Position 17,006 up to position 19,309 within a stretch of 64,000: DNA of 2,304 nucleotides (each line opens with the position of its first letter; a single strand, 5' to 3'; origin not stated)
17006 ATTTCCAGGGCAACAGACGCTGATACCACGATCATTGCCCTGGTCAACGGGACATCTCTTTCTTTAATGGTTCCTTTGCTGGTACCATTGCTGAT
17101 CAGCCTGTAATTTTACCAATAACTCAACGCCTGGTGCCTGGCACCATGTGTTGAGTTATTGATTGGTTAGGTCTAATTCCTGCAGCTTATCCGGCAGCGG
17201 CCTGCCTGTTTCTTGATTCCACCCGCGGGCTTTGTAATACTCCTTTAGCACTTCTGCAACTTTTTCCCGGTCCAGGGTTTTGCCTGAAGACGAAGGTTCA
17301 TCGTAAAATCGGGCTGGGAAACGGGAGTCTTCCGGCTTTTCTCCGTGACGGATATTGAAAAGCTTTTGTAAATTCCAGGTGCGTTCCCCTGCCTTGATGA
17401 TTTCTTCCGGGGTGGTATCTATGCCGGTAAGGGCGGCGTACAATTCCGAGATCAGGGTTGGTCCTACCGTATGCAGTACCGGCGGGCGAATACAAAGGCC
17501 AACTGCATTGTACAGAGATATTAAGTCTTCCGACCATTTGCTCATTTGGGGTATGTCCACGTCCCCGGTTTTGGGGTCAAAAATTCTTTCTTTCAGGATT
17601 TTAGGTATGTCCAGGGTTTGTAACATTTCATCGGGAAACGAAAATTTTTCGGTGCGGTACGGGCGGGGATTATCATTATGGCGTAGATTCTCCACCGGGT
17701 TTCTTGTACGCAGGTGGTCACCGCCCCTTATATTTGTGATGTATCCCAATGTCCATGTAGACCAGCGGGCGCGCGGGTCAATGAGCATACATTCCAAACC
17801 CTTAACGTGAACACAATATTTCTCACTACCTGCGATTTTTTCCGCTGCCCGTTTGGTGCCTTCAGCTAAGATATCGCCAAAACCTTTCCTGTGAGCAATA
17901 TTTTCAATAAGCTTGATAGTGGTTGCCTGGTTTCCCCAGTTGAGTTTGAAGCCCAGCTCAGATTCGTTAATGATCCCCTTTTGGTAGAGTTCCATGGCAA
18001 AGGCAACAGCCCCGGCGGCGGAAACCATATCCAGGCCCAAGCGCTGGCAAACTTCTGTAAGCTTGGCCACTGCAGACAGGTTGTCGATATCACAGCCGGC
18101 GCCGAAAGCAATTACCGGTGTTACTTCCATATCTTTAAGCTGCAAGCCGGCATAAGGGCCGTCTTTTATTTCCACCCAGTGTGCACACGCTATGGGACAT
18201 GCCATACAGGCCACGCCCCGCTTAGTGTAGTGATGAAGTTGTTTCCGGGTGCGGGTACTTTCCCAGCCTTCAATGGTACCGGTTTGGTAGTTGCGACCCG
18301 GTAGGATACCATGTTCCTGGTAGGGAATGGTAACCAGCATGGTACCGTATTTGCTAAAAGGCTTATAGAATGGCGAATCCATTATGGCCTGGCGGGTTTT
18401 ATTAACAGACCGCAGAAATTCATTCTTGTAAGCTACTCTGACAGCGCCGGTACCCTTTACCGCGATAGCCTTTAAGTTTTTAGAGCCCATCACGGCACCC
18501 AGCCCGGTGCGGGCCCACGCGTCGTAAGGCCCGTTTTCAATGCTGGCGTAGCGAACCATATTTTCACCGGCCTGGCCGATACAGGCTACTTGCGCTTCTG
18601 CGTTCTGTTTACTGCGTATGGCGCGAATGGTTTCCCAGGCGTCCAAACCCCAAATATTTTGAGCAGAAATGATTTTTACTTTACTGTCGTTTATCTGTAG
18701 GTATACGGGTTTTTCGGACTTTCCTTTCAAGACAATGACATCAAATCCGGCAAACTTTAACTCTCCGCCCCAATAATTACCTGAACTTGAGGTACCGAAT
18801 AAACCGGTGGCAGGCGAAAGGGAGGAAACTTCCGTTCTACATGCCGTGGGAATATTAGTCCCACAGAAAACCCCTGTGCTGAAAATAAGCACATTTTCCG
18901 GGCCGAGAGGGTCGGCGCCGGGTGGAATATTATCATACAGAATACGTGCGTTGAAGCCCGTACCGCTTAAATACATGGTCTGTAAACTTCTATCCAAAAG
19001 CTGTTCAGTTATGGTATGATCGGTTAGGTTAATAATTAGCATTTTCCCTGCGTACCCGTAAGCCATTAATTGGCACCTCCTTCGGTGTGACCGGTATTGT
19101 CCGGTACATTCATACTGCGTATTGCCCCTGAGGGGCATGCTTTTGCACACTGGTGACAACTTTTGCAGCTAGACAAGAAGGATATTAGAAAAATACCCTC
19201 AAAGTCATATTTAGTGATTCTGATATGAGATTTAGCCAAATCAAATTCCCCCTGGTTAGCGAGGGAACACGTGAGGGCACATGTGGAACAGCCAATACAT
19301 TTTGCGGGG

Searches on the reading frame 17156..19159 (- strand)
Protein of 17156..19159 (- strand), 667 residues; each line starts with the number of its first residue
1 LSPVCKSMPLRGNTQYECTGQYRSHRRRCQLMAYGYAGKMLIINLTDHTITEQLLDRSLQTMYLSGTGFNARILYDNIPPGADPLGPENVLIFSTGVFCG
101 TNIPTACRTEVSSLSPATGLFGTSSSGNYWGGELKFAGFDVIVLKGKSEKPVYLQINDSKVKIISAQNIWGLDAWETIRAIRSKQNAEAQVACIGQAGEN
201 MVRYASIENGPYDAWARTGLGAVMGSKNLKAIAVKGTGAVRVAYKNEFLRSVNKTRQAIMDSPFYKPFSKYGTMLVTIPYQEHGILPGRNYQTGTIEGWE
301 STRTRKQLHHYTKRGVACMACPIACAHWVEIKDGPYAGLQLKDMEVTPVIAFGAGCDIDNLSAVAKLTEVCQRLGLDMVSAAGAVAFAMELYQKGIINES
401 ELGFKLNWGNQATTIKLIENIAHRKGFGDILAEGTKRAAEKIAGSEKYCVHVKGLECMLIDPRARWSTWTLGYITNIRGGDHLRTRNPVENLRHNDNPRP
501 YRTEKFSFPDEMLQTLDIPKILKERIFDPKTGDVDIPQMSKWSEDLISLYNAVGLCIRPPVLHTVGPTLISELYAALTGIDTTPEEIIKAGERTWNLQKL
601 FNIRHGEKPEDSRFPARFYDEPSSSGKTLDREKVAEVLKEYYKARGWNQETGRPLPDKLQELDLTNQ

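Call 52: search_protein_families(library=pfam, proteins=[window:17156-19159:-], max_evalue=0.001)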
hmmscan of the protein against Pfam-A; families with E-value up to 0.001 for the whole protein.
window:17156-19159:- (667 aa): 2 families
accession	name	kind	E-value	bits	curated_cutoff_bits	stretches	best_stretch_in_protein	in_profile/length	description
PF01314.23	AFOR_C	-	2.7e-111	372.9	27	1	252-664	3-385/385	Aldehyde ferredoxin oxidoreductase, domains 2 & 3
PF02730.20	AFOR_N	-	8.5e-72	241.5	29.8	1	38-237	1-199/199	Aldehyde ferredoxin oxidoreductase, N-terminal domain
